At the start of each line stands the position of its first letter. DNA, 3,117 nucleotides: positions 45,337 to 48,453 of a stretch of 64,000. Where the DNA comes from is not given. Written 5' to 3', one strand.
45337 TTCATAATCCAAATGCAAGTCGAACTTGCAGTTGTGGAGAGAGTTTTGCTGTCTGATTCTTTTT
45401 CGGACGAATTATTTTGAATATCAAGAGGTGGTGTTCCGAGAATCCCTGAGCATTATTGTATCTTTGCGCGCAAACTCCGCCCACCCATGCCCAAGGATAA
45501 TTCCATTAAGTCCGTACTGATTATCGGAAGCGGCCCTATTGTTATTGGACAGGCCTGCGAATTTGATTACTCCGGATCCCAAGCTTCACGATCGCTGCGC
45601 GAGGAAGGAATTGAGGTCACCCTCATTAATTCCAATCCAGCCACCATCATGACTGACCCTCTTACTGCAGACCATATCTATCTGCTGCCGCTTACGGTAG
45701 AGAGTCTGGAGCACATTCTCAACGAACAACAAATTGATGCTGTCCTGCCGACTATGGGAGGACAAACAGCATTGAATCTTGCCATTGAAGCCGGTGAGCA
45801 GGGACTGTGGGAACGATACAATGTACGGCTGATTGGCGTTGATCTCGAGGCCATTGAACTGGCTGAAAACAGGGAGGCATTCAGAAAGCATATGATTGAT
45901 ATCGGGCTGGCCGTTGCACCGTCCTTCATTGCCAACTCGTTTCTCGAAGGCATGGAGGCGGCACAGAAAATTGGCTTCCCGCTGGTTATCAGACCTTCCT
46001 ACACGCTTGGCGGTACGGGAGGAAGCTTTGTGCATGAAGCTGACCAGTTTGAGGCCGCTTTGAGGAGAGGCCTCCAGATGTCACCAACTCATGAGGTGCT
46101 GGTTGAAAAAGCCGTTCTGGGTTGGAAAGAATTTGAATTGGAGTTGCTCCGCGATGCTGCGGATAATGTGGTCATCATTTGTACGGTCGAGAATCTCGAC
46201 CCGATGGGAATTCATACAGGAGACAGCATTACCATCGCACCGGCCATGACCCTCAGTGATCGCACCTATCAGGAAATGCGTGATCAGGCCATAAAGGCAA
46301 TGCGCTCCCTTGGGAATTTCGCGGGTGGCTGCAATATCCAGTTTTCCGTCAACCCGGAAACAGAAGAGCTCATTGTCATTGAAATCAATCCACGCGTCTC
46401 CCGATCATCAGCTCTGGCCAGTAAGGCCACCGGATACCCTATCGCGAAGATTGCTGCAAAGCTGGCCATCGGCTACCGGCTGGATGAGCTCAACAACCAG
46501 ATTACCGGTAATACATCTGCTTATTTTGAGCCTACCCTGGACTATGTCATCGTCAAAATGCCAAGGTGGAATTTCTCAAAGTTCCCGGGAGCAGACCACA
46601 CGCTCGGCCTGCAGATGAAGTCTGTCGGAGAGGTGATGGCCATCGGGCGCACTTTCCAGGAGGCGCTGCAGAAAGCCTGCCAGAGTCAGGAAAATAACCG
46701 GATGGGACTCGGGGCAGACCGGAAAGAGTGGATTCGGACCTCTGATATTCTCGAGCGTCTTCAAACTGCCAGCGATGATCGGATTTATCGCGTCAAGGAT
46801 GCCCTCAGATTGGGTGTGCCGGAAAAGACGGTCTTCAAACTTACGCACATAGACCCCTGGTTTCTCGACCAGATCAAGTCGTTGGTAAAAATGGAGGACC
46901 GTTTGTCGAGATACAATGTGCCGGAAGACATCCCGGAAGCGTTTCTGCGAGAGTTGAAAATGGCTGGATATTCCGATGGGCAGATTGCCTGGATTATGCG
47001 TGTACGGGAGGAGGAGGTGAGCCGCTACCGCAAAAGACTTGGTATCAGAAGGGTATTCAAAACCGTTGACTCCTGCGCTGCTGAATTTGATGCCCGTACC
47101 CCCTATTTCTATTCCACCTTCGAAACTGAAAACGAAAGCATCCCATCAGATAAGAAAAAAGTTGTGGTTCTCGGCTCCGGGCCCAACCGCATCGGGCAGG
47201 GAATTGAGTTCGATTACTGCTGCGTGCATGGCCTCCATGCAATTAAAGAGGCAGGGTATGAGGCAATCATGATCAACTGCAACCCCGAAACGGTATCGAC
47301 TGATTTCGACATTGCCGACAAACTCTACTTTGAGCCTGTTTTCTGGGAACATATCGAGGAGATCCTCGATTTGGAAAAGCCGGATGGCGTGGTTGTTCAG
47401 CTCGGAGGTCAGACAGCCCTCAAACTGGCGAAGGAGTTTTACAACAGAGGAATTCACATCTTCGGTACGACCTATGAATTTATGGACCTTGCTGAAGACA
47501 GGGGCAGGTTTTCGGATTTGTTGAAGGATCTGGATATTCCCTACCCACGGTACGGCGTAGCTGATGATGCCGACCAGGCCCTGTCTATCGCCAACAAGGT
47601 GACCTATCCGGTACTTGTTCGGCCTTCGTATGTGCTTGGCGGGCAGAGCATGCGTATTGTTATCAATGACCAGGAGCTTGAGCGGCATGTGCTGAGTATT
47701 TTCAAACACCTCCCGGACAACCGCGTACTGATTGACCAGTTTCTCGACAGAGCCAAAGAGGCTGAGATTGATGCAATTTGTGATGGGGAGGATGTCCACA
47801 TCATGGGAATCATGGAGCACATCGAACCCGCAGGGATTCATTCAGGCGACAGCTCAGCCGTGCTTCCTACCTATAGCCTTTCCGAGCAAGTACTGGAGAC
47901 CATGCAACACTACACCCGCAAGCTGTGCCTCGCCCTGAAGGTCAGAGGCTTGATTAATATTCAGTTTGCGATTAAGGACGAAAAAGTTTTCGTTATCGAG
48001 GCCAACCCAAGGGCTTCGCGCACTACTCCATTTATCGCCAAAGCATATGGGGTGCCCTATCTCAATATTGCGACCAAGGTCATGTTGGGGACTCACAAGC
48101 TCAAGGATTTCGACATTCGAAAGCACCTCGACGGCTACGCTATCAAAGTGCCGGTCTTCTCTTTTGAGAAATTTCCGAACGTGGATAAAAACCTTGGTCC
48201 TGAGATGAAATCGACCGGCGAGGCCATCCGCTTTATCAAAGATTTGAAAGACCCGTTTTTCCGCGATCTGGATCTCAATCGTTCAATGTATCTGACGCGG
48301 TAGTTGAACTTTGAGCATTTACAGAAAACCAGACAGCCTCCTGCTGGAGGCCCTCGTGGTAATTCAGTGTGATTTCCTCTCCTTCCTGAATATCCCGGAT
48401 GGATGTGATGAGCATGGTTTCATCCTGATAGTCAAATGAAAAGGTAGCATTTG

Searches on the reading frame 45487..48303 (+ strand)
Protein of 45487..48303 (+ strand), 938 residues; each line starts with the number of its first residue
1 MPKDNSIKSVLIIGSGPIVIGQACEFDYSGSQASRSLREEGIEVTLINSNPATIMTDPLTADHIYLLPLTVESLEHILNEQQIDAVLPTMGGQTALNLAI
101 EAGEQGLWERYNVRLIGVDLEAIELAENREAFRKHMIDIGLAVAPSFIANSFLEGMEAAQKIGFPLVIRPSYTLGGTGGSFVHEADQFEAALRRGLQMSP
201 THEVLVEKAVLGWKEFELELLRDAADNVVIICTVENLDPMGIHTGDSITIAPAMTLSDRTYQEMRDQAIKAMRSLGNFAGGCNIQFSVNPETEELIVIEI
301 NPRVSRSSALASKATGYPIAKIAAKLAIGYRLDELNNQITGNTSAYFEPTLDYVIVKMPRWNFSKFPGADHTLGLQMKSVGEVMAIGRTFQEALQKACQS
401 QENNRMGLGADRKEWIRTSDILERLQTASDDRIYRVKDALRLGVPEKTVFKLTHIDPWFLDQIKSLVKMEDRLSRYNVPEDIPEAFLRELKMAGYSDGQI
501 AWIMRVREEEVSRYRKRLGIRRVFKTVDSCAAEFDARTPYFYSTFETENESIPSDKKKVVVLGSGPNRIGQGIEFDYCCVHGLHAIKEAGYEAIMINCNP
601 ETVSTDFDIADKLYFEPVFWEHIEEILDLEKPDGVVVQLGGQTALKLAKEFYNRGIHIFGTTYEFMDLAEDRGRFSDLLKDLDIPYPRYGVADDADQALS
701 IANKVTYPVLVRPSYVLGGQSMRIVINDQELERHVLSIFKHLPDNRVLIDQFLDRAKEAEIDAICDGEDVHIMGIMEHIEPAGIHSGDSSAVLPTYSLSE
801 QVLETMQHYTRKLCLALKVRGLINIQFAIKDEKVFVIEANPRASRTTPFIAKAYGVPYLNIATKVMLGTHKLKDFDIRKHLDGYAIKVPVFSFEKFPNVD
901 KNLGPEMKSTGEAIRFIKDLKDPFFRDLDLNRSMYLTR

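Call 26: search_protein_families(library=pfam, proteins=[window:45487-48303:+], max_evalue=0.001)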
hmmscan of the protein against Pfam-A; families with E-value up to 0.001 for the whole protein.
window:45487-48303:+ (938 aa): 10 families
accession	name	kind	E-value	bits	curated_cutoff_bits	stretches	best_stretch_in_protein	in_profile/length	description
PF02786.22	CPSase_L_D2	-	2.8e-101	337.9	19.8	2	129-334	2-210/211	Carbamoyl-phosphate synthase L chain, ATP binding domain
PF25596.1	CPSase_L_D1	-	5.7e-93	307.3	27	2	555-666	1-116/118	Carbamoyl phosphate synthase preATP-grasp domain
PF02787.25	CPSase_L_D3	-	1.5e-23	83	26.6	1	423-503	1-79/80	Carbamoyl-phosphate synthetase large chain, oligomerisation domain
PF07478.18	Dala_Dala_lig_C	-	4.1e-18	66.1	24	2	680-842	3-175/204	D-ala D-ala ligase C-terminus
PF02222.28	ATP-grasp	-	1.2e-16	61.3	27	2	678-843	2-163/179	ATP-grasp domain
PF02655.19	ATP-grasp_3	-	4e-13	50.2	23.2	1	671-843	3-157/160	ATP-grasp domain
PF13535.11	ATP-grasp_4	-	1.1e-07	32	27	0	162-303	1-151/160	ATP-grasp domain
PF15632.11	ATPgrasp_Ter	-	3.6e-07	30.5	29.1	0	806-873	49-115/131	ATP-grasp in the biosynthetic pathway with Ter operon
PF01071.24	GARS_A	-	4.2e-07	30.4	27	1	677-778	8-113/194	Phosphoribosylglycinamide synthetase, ATP-grasp (A) domain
PF13549.11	ATP-grasp_5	-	0.00019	21.3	27.6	0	676-711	16-51/221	ATP-grasp domain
